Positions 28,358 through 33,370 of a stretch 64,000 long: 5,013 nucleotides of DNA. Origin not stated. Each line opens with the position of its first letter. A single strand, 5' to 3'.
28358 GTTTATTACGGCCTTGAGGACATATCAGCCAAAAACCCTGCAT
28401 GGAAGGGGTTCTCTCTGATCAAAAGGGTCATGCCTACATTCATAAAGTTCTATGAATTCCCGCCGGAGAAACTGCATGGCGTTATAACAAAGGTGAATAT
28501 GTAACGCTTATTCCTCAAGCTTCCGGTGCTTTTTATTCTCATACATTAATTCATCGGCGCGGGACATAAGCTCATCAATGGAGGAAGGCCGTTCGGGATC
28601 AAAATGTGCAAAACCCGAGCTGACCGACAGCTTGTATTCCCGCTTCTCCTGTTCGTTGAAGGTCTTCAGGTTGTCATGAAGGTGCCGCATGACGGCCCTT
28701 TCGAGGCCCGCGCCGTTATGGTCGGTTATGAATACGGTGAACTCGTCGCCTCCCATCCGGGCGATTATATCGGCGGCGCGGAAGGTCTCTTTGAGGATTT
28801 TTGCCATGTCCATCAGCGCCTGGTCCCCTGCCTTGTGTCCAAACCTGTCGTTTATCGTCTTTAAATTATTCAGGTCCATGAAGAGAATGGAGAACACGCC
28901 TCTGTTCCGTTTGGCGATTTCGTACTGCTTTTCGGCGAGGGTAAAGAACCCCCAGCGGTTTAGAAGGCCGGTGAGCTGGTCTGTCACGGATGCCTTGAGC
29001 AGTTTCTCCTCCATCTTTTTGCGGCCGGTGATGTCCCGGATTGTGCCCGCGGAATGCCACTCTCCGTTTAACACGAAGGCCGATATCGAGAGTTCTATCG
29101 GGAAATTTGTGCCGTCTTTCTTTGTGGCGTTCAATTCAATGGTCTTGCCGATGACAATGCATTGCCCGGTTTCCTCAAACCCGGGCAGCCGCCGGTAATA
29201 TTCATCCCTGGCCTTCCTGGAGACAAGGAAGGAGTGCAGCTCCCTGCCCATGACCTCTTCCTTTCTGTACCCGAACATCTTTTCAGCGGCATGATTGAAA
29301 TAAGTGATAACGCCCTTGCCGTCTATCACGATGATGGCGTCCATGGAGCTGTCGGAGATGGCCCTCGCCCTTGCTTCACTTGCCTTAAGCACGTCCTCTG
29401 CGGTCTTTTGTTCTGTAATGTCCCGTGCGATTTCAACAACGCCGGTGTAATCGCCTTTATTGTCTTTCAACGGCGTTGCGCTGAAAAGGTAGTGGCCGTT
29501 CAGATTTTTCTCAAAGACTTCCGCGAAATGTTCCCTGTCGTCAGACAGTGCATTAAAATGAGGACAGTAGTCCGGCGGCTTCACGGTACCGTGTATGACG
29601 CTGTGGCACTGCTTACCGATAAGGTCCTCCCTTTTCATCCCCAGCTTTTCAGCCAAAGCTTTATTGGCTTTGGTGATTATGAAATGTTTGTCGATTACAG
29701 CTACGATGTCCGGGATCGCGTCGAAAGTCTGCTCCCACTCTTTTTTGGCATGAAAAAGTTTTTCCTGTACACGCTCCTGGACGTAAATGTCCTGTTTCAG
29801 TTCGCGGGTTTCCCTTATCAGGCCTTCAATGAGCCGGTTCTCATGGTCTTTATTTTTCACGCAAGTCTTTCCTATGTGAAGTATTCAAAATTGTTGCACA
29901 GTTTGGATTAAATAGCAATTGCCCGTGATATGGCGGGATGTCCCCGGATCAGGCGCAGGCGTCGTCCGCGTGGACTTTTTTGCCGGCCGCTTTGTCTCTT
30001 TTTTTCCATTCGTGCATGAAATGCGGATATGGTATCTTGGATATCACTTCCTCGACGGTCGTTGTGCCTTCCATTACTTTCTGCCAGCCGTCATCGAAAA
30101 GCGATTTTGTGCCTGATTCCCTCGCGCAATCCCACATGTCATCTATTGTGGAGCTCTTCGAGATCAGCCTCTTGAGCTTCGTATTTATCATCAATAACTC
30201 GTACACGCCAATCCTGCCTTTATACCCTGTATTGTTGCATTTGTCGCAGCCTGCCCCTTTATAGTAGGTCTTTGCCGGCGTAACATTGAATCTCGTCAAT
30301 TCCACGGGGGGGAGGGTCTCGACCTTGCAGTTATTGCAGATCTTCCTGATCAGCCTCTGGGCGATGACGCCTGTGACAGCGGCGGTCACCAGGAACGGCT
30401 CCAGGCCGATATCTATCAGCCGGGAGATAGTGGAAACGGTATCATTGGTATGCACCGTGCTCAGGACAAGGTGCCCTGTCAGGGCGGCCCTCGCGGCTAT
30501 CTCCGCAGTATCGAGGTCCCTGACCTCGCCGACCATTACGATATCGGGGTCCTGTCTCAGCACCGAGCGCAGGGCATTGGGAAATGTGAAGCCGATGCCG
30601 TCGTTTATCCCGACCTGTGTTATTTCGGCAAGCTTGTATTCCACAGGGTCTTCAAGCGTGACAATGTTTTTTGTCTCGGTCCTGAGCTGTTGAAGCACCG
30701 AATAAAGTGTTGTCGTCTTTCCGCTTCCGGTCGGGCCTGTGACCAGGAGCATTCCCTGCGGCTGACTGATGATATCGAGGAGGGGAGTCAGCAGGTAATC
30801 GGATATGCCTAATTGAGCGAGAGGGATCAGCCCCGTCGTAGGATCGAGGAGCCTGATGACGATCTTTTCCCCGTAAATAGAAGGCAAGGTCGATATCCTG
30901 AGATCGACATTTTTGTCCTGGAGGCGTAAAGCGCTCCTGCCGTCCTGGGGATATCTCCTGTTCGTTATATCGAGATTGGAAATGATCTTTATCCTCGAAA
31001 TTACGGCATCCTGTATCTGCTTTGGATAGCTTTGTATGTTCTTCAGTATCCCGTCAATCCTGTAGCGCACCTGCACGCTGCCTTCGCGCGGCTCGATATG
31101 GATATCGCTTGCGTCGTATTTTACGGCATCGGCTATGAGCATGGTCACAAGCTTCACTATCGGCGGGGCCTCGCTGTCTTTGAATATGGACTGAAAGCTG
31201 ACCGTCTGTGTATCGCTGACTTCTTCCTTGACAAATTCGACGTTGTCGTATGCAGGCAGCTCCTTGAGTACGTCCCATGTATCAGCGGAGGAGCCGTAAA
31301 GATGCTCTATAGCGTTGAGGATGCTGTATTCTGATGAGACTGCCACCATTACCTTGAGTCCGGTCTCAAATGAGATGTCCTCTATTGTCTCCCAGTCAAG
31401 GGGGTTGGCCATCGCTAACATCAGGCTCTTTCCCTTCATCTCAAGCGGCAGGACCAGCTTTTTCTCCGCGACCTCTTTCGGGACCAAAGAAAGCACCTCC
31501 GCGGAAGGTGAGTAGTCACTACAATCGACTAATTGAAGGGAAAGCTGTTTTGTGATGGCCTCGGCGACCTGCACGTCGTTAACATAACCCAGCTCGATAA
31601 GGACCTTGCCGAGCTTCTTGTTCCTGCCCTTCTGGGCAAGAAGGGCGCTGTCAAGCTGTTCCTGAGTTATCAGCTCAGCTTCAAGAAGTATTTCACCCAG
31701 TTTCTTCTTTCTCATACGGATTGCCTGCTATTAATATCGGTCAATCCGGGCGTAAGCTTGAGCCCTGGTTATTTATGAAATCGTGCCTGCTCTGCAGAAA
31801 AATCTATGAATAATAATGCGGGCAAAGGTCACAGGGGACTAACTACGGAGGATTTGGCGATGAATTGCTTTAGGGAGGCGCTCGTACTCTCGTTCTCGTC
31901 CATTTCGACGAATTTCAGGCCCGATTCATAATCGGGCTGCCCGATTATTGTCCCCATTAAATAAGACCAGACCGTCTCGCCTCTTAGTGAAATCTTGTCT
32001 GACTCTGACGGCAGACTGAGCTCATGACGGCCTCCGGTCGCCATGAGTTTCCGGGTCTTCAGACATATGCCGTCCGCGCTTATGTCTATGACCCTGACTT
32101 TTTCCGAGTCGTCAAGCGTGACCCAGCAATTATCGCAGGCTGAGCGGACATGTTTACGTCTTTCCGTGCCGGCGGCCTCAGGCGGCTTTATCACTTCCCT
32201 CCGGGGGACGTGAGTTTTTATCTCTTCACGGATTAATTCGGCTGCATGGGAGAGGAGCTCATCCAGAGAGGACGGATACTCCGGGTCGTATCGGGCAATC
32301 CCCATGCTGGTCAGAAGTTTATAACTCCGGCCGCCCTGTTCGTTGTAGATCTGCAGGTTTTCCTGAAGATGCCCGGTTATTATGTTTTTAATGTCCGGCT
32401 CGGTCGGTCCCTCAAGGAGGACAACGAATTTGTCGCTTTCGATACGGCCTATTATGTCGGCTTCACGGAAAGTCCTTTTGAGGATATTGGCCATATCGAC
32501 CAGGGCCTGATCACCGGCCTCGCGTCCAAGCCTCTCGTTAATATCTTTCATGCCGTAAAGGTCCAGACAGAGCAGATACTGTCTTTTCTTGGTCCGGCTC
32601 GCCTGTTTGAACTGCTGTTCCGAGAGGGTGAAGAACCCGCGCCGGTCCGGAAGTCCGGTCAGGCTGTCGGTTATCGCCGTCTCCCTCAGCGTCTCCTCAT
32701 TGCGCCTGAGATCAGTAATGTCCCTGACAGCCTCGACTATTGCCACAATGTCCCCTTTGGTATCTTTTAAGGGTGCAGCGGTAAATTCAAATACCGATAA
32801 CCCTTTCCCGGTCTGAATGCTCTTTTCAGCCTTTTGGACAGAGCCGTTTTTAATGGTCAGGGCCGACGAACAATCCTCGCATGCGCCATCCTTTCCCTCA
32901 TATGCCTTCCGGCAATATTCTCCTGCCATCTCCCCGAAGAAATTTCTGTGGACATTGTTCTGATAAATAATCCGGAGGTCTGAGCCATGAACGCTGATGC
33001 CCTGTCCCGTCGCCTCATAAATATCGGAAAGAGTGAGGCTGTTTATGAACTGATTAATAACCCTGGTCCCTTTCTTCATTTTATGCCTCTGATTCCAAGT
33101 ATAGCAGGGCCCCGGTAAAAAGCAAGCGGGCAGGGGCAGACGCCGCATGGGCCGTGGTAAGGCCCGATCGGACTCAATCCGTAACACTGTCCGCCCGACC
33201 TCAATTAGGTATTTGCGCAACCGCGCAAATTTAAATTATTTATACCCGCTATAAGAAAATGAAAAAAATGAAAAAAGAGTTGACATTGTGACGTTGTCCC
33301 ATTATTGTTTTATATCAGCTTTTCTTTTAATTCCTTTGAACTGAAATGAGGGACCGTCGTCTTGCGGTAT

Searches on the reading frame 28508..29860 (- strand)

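Call 52: search_protein_families(library=pfam, proteins=[window:28508-29860:-], max_evalue=0.00001)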
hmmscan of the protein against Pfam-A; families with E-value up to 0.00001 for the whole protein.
window:28508-29860:- (450 aa): 7 families
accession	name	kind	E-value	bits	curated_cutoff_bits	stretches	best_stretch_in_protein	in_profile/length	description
PF00990.26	GGDEF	-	1.5e-38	132.5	23.8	1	292-446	2-158/161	Diguanylate cyclase, GGDEF domain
PF13426.13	PAS_9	-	3.3e-32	111.3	27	2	174-278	2-102/103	PAS domain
PF08448.16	PAS_4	-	4.5e-27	94.9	23.1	2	46-152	1-109/110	PAS fold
PF00989.32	PAS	-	1.4e-22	80.3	22.6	1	166-277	4-113/113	PAS fold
PF13188.13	PAS_8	-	8e-16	57.7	21.8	1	164-212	2-47/65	PAS domain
PF24820.1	Diguanyl_cycl_sensor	-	4.2e-12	46.4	28.1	1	173-262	6-96/109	Diguanylate cyclase-like sensor domain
PF13596.12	PAS_10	-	6.3e-07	30.4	22.1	0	94-149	51-106/106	PAS domain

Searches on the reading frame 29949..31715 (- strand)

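Call 52: search_protein_families(library=pfam, proteins=[window:29949-31715:-], max_evalue=0.00001)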
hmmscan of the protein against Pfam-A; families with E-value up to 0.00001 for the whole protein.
window:29949-31715:- (588 aa): 2 families
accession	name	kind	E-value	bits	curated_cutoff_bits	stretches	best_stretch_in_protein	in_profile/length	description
PF00437.27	T2SSE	-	2.4e-133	444.8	24.9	1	182-558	4-369/370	Type II/IV secretion system protein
PF05157.20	MshEN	-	3.1e-18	66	23.1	1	59-143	2-87/90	MshEN domain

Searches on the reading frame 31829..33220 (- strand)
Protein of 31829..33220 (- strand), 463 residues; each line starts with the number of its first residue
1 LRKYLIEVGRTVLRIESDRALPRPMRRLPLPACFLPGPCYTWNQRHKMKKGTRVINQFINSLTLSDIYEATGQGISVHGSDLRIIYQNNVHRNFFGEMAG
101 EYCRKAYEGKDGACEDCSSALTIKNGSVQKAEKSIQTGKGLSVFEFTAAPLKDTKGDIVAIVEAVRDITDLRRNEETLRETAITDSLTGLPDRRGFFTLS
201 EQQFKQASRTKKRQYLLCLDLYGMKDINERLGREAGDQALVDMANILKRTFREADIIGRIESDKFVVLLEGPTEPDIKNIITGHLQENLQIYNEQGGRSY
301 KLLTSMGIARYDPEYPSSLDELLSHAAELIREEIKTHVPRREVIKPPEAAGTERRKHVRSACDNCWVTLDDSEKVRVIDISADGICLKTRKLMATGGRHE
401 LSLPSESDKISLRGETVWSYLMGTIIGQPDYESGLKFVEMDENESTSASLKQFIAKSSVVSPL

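Call 52: search_protein_families(library=pfam, proteins=[window:31829-33220:-], max_evalue=0.00001)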
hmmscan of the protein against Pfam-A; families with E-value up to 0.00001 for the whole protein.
window:31829-33220:- (463 aa): 4 families
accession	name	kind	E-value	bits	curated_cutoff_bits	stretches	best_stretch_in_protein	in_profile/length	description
PF00990.26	GGDEF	-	2.5e-27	96.1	23.8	1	182-331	1-152/161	Diguanylate cyclase, GGDEF domain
PF07238.19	PilZ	-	6.1e-08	33.4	22.5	1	353-454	1-100/102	PilZ domain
PF13426.13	PAS_9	-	1e-06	29.4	27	1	80-170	9-103/103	PAS domain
PF08448.16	PAS_4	-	1.3e-06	29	23.1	1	69-173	2-110/110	PAS fold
